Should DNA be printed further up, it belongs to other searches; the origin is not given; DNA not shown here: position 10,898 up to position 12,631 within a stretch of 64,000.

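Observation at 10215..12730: Five-gene accessory cassette inserted inside the pyrimidine operon between pyrC and carA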

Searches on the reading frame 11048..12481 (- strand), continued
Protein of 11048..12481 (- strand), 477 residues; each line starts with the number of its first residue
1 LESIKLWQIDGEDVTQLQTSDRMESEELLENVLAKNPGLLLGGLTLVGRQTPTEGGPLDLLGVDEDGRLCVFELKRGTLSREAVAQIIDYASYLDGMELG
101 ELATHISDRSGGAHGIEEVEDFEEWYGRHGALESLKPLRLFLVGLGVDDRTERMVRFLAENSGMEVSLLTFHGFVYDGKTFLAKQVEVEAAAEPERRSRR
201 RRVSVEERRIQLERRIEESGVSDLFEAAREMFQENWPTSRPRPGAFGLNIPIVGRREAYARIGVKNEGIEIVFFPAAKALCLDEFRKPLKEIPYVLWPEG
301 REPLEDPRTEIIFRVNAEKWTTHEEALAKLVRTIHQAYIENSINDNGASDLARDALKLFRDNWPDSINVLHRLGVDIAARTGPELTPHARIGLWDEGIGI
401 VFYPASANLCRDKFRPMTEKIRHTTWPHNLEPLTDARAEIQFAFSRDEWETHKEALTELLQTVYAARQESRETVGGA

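Call 44: find_encoding_contigs(protein=P0006, flank=9000, max_places=2)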
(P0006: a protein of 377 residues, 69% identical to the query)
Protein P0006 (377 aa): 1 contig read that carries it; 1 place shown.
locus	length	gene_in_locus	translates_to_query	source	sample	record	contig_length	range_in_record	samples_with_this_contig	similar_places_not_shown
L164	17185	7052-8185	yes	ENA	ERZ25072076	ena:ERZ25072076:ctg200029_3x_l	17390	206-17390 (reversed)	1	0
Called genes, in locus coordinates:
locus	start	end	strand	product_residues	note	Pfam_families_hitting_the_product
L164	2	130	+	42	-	?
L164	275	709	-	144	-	-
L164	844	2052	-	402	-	PF01960:ArgJ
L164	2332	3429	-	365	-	PF00389:2-Hacid_dh, PF02826:2-Hacid_dh_C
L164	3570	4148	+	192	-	PF00156:Pribosyltran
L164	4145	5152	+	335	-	PF02729:OTCace_N, PF00185:OTCace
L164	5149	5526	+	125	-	PF00293:NUDIX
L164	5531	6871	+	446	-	PF01979:Amidohydro_1, PF07969:Amidohydro_3 (weak), PF12890:DHOase, PF07969:Amidohydro_3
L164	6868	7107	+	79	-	PF10049:DUF2283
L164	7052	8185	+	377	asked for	PF01939:NucS_C (weak)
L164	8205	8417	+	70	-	-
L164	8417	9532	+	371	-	PF00988:CPSase_sm_chain, PF00117:GATase, PF07722:Peptidase_C26 (faint)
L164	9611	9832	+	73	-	PF09957:VapB_antitoxin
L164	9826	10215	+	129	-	PF01850:PIN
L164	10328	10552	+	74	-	-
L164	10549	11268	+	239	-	PF00702:Hydrolase, PF13419:HAD_2, PF13242:Hydrolase_like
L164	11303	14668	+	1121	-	PF25596:CPSase_L_D1, PF02786:CPSase_L_D2, PF02787:CPSase_L_D3, PF25596:CPSase_L_D1, PF01071:GARS_A, PF02786:CPSase_L_D2, PF07478:Dala_Dala_lig_C (weak), PF02142:MGS, +5 more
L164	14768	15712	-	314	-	PF00106:adh_short, PF08659:KR, PF13561:adh_short_C2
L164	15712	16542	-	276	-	PF04069:OpuAC (faint)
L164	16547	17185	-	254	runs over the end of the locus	PF00106:adh_short, PF13561:adh_short_C2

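Call 45: find_encoding_contigs(protein=P0002, flank=5000, max_places=2)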
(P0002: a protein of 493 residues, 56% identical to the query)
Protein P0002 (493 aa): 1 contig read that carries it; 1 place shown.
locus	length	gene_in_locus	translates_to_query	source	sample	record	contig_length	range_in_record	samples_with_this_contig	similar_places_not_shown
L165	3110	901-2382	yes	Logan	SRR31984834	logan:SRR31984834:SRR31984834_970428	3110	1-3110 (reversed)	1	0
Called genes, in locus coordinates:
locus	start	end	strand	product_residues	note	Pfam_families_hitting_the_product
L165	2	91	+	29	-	?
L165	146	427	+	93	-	-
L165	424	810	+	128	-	PF01850:PIN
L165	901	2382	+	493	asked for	PF01939:NucS_C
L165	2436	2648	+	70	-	-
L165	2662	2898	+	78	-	PF04255:DUF433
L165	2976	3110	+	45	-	?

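Call 51: search_protein_families(library=padloc, proteins=[L123:8001-9113:+, L132:7989-9068:+, L143:7355-8560:+, L154:8001-9086:+, L093:2954-4051:+, L086:7983-9062:+, L126:4162-5214:+, L106:2679-3743:+, P0003, P0037], max_evalue=0.00001)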
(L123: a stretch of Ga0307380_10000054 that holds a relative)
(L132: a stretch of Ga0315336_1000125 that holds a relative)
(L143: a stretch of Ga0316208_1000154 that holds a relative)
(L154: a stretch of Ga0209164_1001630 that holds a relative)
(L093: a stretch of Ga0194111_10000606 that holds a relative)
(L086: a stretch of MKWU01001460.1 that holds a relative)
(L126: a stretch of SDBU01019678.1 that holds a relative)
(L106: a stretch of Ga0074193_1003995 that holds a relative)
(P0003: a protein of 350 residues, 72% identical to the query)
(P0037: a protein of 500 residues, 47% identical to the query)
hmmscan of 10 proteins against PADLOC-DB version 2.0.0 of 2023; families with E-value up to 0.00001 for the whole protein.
L123:8001-9113:+ (370 aa): 8 families
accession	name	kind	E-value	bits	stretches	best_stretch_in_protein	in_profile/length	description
PDLC04916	PDC-S11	-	5.5e-33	112.5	1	20-201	15-192/358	-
PDLC04915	PDC-S11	-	6.9e-18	63.1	1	27-229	23-231/379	-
PDLC04910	PDC-S11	-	7e-15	53.1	1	31-237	27-239/359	-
PDLC04913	PDC-S11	-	1e-11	42.6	1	16-190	13-193/375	-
PDLC04944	PDC-S18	-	3.6e-09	34.4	1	24-98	16-91/307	-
PDLC04909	PDC-S11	-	2e-07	28.9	1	63-188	62-190/347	-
PDLC04824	PDC-S02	-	2.7e-07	28.1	1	43-100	203-261/308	-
PDLC04799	PDC-S02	-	4.4e-06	24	1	45-100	205-261/308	-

L132:7989-9068:+ (359 aa): 7 families
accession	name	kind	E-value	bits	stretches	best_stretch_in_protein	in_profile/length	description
PDLC04916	PDC-S11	-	1.4e-36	124.3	1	4-209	4-198/358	-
PDLC04915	PDC-S11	-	1.3e-21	75.4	1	29-192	25-192/379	-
PDLC04910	PDC-S11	-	6.1e-12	43.5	1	34-239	30-236/359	-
PDLC04913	PDC-S11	-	9.5e-11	39.3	1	17-199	14-199/375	-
PDLC04944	PDC-S18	-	6.7e-10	36.8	1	25-96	15-89/307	-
PDLC04909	PDC-S11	-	8.2e-10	36.8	1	63-191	62-192/347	-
PDLC04824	PDC-S02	-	1.6e-06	25.5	1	38-95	189-256/308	-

L143:7355-8560:+ (401 aa): 7 families
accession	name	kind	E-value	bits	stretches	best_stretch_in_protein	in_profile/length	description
PDLC04916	PDC-S11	-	6.6e-29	99.1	1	25-203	20-196/358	-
PDLC04915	PDC-S11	-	5.9e-14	50.1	1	28-189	25-192/379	-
PDLC04944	PDC-S18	-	4.9e-11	40.5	1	27-96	20-91/307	-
PDLC04913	PDC-S11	-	7.2e-09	33.2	1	33-105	30-106/375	-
PDLC04909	PDC-S11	-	3.5e-07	28.1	1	61-204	62-203/347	-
PDLC04824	PDC-S02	-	1.2e-06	25.9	1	48-99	210-262/308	-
PDLC04799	PDC-S02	-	8.1e-06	23.2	0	47-103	209-266/308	-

L154:8001-9086:+ (361 aa): 8 families
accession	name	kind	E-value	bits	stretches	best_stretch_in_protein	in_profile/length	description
PDLC04916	PDC-S11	-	2.8e-35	120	1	24-203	19-194/358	-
PDLC04915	PDC-S11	-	5.2e-21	73.3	1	16-190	14-191/379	-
PDLC04913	PDC-S11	-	1.6e-11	41.9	1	16-188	14-191/375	-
PDLC04909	PDC-S11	-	6.9e-10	37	1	62-188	62-190/347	-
PDLC04944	PDC-S18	-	1.1e-09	36.1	1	25-95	18-89/307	-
PDLC04910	PDC-S11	-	8.1e-08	29.9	1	31-187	28-189/359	-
PDLC04824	PDC-S02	-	3.3e-07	27.8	1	50-101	211-263/308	-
PDLC04799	PDC-S02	-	9.4e-07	26.2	1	50-101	211-263/308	-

L093:2954-4051:+ (365 aa): 6 families
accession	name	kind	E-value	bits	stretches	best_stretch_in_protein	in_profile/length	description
PDLC04916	PDC-S11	-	7.5e-32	108.8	1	4-196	5-188/358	-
PDLC04915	PDC-S11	-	1.4e-14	52.2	1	27-188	28-190/379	-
PDLC04910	PDC-S11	-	8.1e-10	36.5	1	34-184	31-187/359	-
PDLC04913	PDC-S11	-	2.9e-08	31.1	1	60-185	60-189/375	-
PDLC04909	PDC-S11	-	1.2e-06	26.4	1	62-186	62-189/347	-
PDLC04944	PDC-S18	-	2.9e-06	24.8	1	27-105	20-98/307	-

L086:7983-9062:+ (359 aa): 6 families
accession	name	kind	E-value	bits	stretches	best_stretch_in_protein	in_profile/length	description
PDLC04916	PDC-S11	-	2.3e-33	113.7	1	1-209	1-199/358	-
PDLC04915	PDC-S11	-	4.1e-17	60.5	1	26-231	24-238/379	-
PDLC04944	PDC-S18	-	2.5e-10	38.2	1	17-111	12-106/307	-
PDLC04909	PDC-S11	-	4.3e-10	37.7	1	56-187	57-190/347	-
PDLC04913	PDC-S11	-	1.7e-09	35.2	1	56-187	57-191/375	-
PDLC04910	PDC-S11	-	2.2e-08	31.8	1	57-186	57-189/359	-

L126:4162-5214:+ (350 aa): 6 families
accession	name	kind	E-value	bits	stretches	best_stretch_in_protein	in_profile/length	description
PDLC04916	PDC-S11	-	4e-31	106.4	1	24-205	18-195/358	-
PDLC04915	PDC-S11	-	1.6e-17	61.9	1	22-194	16-194/379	-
PDLC04913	PDC-S11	-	7.4e-09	33.1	1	33-151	29-153/375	-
PDLC04944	PDC-S18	-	3.6e-08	31.1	1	29-96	21-89/307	-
PDLC04909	PDC-S11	-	2.1e-07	28.8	1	62-191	61-192/347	-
PDLC04910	PDC-S11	-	5.2e-07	27.2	1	33-108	29-106/359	-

L106:2679-3743:+ (354 aa): 9 families
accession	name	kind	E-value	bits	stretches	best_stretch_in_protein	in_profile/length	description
PDLC04916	PDC-S11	-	2.2e-38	130.2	1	3-212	4-203/358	-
PDLC04915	PDC-S11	-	6.5e-23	79.6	1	28-223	24-223/379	-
PDLC04944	PDC-S18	-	4.1e-12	44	1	27-99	19-92/307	-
PDLC04913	PDC-S11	-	4.6e-12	43.7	1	20-246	17-251/375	-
PDLC04910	PDC-S11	-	2e-09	35.1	1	11-255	8-251/359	-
PDLC04909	PDC-S11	-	1e-08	33.2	1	63-220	62-222/347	-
PDLC04824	PDC-S02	-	2.6e-07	28.1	1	50-100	210-261/308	-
PDLC04799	PDC-S02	-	8e-07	26.5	1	50-100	210-261/308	-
PDLC04946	PDC-S18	-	4e-06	24.1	0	1-126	18-137/365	-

P0003 (350 aa): 8 families
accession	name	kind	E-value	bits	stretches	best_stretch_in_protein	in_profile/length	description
PDLC04916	PDC-S11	-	7.8e-34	115.3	1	4-199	5-195/358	-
PDLC04915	PDC-S11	-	4.7e-15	53.7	1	21-189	22-195/379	-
PDLC04944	PDC-S18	-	1.5e-09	35.6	1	20-91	17-89/307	-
PDLC04824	PDC-S02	-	2.3e-08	31.6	1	33-90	198-256/308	-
PDLC04799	PDC-S02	-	5.9e-08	30.2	1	39-90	204-256/308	-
PDLC04913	PDC-S11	-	8.3e-08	29.7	1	27-102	28-106/375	-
PDLC04909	PDC-S11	-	7.9e-07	27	1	58-183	62-190/347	-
PDLC04910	PDC-S11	-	1e-06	26.3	1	19-181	20-188/359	-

P0037 (500 aa): 8 families
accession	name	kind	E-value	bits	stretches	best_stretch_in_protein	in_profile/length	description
PDLC04916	PDC-S11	-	8.3e-36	121.8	1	3-199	4-194/358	-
PDLC04915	PDC-S11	-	2.1e-19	68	1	21-194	22-199/379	-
PDLC04944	PDC-S18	-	4.4e-11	40.7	1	21-97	18-95/307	-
PDLC04913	PDC-S11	-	2.2e-09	34.9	1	27-176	28-183/375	-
PDLC04824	PDC-S02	-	1.5e-08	32.2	1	45-96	210-262/308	-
PDLC04799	PDC-S02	-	4.8e-08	30.5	1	45-96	210-262/308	-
PDLC04910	PDC-S11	-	2.7e-07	28.2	1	26-180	27-186/359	-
PDLC04909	PDC-S11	-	6.9e-07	27.1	1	58-183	62-189/347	-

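Call 60: search_protein_families(library=pfam, alignment_id=A3, max_evalue=0.00001)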
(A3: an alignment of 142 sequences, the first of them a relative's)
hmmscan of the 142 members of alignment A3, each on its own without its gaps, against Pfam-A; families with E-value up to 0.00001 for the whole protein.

A. member 1, L081:2804-4240:- (478 aa): 1 family
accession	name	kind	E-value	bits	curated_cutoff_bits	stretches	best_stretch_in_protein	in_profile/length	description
PF13559.11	DUF4129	-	9.3e-11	42.1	24.8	1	404-466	1-64/69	Domain of unknown function (DUF4129)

B. families by the number of members that match (of 142 scanned): 119 families (the first 25 are shown)
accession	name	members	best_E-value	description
PF06253.16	MTTB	2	2.1e-107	Trimethylamine methyltransferase (MTTB)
PF00202.27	Aminotran_3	2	1.4e-97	Aminotransferase class-III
PF03401.19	TctC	2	3e-73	Tripartite tricarboxylate transporter family receptor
PF00753.33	Lactamase_B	2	5.1e-33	Metallo-beta-lactamase superfamily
PF06751.17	EutB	1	1.9e-212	Ethanolamine ammonia lyase large subunit (EutB)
PF03323.18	GerA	1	6.7e-174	Bacillus/Clostridium GerA spore germination protein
PF13337.12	BrxL_ATPase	1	3.8e-131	Lon-like protease BrxL-like, ATPase domain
PF02569.21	Pantoate_ligase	1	2.7e-108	Pantoate-beta-alanine ligase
PF00120.29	Gln-synt_C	1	5e-105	Glutamine synthetase, catalytic domain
PF05985.16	EutC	1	1.4e-91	Ethanolamine ammonia-lyase light chain (EutC)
PF20473.4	MmeI_Mtase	1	9.5e-83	MmeI, DNA-methyltransferase domain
PF06685.17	DUF1186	1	1.5e-79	Protein of unknown function (DUF1186)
PF00006.31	ATP-synt_ab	1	1.6e-75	ATP synthase alpha/beta family, nucleotide-binding domain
PF11794.13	HpaB_N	1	4.6e-72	4-hydroxyphenylacetate 3-hydroxylase N terminal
PF18766.7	SWI2_SNF2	1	1.3e-69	SWI2/SNF2 ATPase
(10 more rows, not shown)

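Call 61: search_protein_families(library=padloc, alignment_id=A3, max_evalue=1e-10)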
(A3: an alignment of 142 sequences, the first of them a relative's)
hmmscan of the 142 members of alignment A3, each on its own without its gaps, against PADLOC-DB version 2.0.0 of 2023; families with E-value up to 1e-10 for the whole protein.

A. member 1, L081:2804-4240:- (478 aa): 0 families

B. families by the number of members that match (of 142 scanned): 124 families (the first 25 are shown)
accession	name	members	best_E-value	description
PDLC04134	mad2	2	1.8e-48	mads_2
PDLC05070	PDC-S70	2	1.4e-46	-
PDLC05071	PDC-S70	2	4.2e-38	-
PDLC05073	PDC-S70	2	1.5e-28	-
PDLC05074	PDC-S70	2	3.5e-16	-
PDLC03598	REase_MTase_IIG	1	0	Type IIG restriction enzyme-methyltransferase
PDLC03044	REase_I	1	0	Type I restriction enzyme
PDLC00662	HmaC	1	0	AAA+ ATPase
PDLC02506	BrxL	1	1.8e-288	BrxL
PDLC02566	PglZ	1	1e-283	PglZ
PDLC02508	BrxL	1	5.3e-155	BrxL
PDLC03041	REase_I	1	1.1e-105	Type I restriction enzyme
PDLC02509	BrxL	1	3.4e-102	BrxL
PDLC03371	MTase_II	1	1.9e-96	Type II methyltransferase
PDLC03221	MTase_II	1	4.3e-88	Type II methyltransferase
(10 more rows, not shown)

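Call 80: search_protein_families(library=padloc, proteins=[L154:2588-5905:+, L086:3503-6943:+, L108:2948-6013:+, L091:5778-8585:+, L081:9748-12384:-, L104:2421-4766:+, L104:4769-6817:+, L103:3603-5714:+, L122:1629-3896:-, L151:8867-10771:-], max_evalue=1e-20)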
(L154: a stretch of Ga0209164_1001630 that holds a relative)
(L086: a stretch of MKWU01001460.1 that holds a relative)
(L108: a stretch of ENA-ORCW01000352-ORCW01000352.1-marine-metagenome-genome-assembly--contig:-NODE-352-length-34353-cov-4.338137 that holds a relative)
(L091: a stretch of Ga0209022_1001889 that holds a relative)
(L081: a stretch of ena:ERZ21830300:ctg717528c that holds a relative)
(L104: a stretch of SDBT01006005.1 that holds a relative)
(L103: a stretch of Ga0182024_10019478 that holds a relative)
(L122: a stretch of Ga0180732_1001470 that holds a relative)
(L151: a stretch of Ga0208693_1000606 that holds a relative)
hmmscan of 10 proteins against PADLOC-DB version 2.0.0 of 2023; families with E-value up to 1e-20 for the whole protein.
L154:2588-5905:+ (1105 aa): 2 families
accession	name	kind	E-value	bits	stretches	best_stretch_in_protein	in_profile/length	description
PDLC00662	HmaC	-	0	1117.3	1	166-1103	3-940/941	AAA+ ATPase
PDLC02192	DUF499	-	7.1e-42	141.3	1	207-855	34-635/1022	-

L086:3503-6943:+ (1146 aa): 0 families

L108:2948-6013:+ (1021 aa): 6 families
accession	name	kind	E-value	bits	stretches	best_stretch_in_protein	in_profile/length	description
PDLC03044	REase_I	-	0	1492.5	1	1-1018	1-1030/1034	Type I restriction enzyme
PDLC03041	REase_I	-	1.1e-105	352.8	1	221-925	283-978/1099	Type I restriction enzyme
PDLC03040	REase_I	-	4.6e-83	277.7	1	14-965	13-949/1029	Type I restriction enzyme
PDLC03048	REase_I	-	1.1e-64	217.1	1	101-718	85-700/976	Type I restriction enzyme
PDLC03046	REase_I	-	3.8e-29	99.2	0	555-773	610-805/1025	Type I restriction enzyme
PDLC03045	REase_I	-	5.6e-25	85.5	1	266-706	283-715/995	Type I restriction enzyme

L091:5778-8585:+ (935 aa): 5 families
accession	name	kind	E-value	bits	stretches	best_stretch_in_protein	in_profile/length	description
PDLC03598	REase_MTase_IIG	-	0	1155.6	1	2-915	2-909/912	Type IIG restriction enzyme-methyltransferase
PDLC03599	REase_MTase_IIG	-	1.6e-82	275.9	1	15-596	11-582/959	Type IIG restriction enzyme-methyltransferase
PDLC03627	REase_MTase_IIG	-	1.4e-76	256.1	1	77-436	110-483/1136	Type IIG restriction enzyme-methyltransferase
PDLC04134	mad2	-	1.8e-48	163.6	1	29-569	9-424/492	mads_2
PDLC02643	DrmMI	-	5.1e-28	95.5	1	483-927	872-1311/1347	DrmMI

L081:9748-12384:- (878 aa): 3 families
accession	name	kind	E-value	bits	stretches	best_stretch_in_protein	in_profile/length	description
PDLC03960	SngC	-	2.7e-25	87.2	1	64-420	24-370/720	-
PDLC02503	BrxHI|BrxHII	-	4.4e-25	86.1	1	64-404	24-342/698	BrxHI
PDLC03928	PsyrT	-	3.7e-21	73.1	0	325-412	254-343/689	-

L104:2421-4766:+ (781 aa): 1 family
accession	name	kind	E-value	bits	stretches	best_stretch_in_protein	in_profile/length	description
PDLC02566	PglZ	-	1e-283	941.3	1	2-779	2-773/774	PglZ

L104:4769-6817:+ (682 aa): 5 families
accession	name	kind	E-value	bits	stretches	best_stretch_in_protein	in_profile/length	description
PDLC02506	BrxL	-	1.8e-288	956.5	1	2-680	4-677/680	BrxL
PDLC02508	BrxL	-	5.3e-155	515.5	1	6-476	4-467/698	BrxL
PDLC02509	BrxL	-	3.4e-102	340.8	2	154-481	197-523/535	BrxL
PDLC02505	BrxL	-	5.2e-68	228.1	1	10-469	8-470/482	BrxL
PDLC02507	BrxL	-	5.1e-55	185.2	1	28-433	37-435/482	BrxL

L103:3603-5714:+ (703 aa): 0 families

L122:1629-3896:- (755 aa): 0 families

L151:8867-10771:- (634 aa): 0 families

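Call 83: search_protein_families(library=pfam, proteins=[L164:10328-10552:+], max_evalue=0.01)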
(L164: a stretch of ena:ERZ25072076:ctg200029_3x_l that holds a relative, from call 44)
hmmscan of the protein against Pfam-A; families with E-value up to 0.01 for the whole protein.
L164:10328-10552:+ (74 aa): 0 families
